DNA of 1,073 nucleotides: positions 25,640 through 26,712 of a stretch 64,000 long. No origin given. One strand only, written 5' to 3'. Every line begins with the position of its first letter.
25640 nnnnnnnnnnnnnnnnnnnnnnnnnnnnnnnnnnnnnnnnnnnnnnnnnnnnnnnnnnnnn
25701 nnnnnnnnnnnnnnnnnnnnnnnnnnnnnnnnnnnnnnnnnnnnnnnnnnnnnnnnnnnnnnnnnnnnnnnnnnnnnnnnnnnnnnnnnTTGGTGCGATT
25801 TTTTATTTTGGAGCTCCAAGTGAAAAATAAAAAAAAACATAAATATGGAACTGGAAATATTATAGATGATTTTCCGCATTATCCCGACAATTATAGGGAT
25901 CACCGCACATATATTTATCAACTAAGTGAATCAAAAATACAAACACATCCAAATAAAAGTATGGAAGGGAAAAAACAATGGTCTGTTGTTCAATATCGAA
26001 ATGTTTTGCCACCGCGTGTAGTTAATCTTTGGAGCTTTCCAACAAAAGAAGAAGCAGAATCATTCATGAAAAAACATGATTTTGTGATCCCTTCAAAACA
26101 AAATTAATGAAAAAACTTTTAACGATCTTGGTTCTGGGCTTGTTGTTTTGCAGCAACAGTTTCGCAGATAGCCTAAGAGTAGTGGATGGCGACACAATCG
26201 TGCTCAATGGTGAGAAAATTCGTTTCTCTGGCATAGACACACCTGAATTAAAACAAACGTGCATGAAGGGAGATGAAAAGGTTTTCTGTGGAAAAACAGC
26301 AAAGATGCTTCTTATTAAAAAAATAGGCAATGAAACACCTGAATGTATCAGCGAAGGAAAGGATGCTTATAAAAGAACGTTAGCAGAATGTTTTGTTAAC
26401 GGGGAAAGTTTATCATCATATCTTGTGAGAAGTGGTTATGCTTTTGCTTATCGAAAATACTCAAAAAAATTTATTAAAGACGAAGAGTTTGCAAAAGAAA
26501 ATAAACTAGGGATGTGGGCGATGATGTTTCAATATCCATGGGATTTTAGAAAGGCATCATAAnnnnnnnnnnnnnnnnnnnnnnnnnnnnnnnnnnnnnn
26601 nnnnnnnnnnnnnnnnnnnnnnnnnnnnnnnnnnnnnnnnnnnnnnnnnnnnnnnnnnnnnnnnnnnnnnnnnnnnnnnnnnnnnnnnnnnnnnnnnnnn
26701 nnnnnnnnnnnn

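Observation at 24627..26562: Module C: HNH-WYL fusion nuclease plus secreted SNase-like nuclease, a candidate undescribed defence or exclusion cassette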

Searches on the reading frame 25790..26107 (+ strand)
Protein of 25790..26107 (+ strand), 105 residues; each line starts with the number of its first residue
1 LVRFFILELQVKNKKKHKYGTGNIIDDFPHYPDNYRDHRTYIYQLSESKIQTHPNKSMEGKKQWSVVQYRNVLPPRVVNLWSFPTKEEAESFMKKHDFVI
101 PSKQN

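Call 9: search_protein_families(library=pfam, proteins=[window:25790-26107:+], max_evalue=1)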
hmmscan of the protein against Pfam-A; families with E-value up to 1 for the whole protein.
window:25790-26107:+ (105 aa): 0 families

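Call 10: search_protein_families(library=padloc, proteins=[window:25790-26107:+], max_evalue=1)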
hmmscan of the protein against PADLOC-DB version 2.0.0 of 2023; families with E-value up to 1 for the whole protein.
window:25790-26107:+ (105 aa): 0 families

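Call 11: search_protein_families(library=phrogs, proteins=[window:25790-26107:+], max_evalue=1)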
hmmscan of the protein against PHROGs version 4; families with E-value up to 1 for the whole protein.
window:25790-26107:+ (105 aa): 0 families

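Call 70: search_protein_families(library=ncbifam, proteins=[window:25790-26107:+], max_evalue=0.01)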
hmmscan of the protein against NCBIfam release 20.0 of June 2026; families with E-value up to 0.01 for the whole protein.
window:25790-26107:+ (105 aa): 0 families

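Call 94: find_homologous_proteins(query=window:25790-26107:+, max_evalue=0.01)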
Query window:25790-26107:+ (105 aa): 34 proteins with E <= 0.01 among 34 candidates.
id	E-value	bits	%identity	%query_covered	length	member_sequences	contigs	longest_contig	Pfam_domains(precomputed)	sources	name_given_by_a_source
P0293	1.1e-55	204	94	90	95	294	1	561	-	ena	-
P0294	1.0e-54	201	91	90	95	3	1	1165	-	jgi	jgi:hypothetical protein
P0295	1.2e-54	201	91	90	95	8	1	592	-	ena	-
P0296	3.3e-53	196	89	90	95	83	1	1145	-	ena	-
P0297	1.2e-46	175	83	90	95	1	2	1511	-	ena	-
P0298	9.2e-44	166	76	90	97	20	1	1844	-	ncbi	-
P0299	2.5e-42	161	75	90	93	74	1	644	-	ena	-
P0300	1.3e-41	159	75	89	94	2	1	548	-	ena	-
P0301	2.5e-39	152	74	89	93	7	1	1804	-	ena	-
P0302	8.6e-39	150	73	90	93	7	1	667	-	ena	-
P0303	9.3e-39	150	73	90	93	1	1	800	-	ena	-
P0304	9.7e-38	147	71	90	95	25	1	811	-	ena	-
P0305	1.6e-36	143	73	89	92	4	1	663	-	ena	-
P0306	4.1e-36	141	71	89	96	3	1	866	-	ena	-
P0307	1.2e-33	133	68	90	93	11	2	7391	-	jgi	-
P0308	5.4e-33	131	67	83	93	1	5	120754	-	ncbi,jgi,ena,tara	jgi:hypothetical protein|tara:strand:+ start:192 stop:473 length:282 start_codon:yes stop_codon:yes 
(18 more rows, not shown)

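Call 95: find_encoding_contigs(protein=P0308, flank=10000, max_places=5)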
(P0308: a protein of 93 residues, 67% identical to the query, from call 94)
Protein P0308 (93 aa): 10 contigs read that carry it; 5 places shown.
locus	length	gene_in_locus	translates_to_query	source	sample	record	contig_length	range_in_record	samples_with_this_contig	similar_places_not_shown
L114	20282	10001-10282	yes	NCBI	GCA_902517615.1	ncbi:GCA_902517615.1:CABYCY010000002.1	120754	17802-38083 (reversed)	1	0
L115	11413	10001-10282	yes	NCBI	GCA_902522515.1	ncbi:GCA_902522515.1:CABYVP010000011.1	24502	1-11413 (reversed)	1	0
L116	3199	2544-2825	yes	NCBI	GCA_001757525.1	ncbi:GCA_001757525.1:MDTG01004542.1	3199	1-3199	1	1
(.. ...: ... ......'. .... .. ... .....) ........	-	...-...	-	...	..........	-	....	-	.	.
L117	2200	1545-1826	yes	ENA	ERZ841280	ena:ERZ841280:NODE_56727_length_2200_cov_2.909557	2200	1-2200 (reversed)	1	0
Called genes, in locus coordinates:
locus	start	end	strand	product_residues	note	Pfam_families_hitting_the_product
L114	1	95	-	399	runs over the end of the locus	PF00389:2-Hacid_dh, PF02826:2-Hacid_dh_C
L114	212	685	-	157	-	PF04982:TM_HPP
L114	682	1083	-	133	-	PF01592:NifU_N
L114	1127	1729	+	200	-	PF12804:NTP_transf_3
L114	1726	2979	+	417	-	PF03453:MoeA_N, PF00994:MoCF_biosynth, PF03454:MoeA_C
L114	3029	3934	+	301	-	PF00892:EamA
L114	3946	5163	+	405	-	PF01321:Creatinase_N, PF00557:Peptidase_M24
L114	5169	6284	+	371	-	PF02274:ADI (faint)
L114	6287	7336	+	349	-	PF01212:Beta_elim_lyase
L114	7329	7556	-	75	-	-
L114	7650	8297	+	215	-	PF22811:Zn_ribbon_NrdR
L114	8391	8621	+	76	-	-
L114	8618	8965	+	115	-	-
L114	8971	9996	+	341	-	-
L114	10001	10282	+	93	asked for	-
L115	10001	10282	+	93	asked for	-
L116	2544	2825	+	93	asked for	-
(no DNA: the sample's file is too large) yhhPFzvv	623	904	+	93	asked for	-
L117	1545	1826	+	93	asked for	-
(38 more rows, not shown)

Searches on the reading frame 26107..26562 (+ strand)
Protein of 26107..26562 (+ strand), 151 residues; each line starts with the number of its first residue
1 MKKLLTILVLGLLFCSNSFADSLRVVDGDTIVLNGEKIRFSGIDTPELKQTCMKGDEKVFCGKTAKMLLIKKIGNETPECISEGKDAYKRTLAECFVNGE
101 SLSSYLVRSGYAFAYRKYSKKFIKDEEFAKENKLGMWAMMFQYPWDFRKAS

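Call 9: search_protein_families(library=pfam, proteins=[window:26107-26562:+], max_evalue=1)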
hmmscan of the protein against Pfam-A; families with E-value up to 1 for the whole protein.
window:26107-26562:+ (151 aa): 1 family
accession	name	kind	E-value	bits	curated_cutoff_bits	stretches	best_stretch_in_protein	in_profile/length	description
PF00565.23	SNase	-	9.4e-17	61.9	21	1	37-138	1-106/107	Staphylococcal nuclease homologue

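Call 10: search_protein_families(library=padloc, proteins=[window:26107-26562:+], max_evalue=1)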
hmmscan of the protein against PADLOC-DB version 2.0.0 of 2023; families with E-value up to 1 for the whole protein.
window:26107-26562:+ (151 aa): 1 family
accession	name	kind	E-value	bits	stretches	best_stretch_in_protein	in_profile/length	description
PDLC01096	C3a212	-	1.9e-09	35.1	1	22-139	50-178/279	SNc+LTD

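Call 11: search_protein_families(library=phrogs, proteins=[window:26107-26562:+], max_evalue=1)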
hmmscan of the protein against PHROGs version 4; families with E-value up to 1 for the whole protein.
window:26107-26562:+ (151 aa): 4 families
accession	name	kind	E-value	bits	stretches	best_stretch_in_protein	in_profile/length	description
phrog_8809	-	unknown function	2.5e-16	58.9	1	20-149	1101-1243/2317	-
phrog_452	-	DNA, RNA and nucleotide metabolism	5.1e-15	56.8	1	23-127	74-189/201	endonuclease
phrog_18798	-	unknown function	2.7e-13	51.3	1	22-121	9-110/124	-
phrog_20876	-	DNA, RNA and nucleotide metabolism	5.7e-11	43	1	24-139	172-301/395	nuclease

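Call 70: search_protein_families(library=ncbifam, proteins=[window:26107-26562:+], max_evalue=0.01)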
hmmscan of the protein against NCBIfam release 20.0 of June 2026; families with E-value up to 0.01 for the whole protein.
window:26107-26562:+ (151 aa): 5 families
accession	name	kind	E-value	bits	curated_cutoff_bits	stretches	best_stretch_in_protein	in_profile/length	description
NF047969.1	CaNuclEcnA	equivalog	1.1e-13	51.5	180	2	82-139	90-150/151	calcium-activated nuclease EcnA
NF047694.1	TnucaseNucIStaph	equivalog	1.5e-10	40.8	250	1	23-137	50-174/175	thermonuclease NucI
NF005082.0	PRK06518.1-2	subfamily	1.3e-06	28.4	367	1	32-149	58-180/196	hypothetical protein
NF005083.0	PRK06518.1-3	subfamily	2.5e-06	27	283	1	36-150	65-183/193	hypothetical protein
NF005081.0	PRK06518.1-1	equivalog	2.9e-05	23.6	424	1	37-149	121-236/247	hypothetical protein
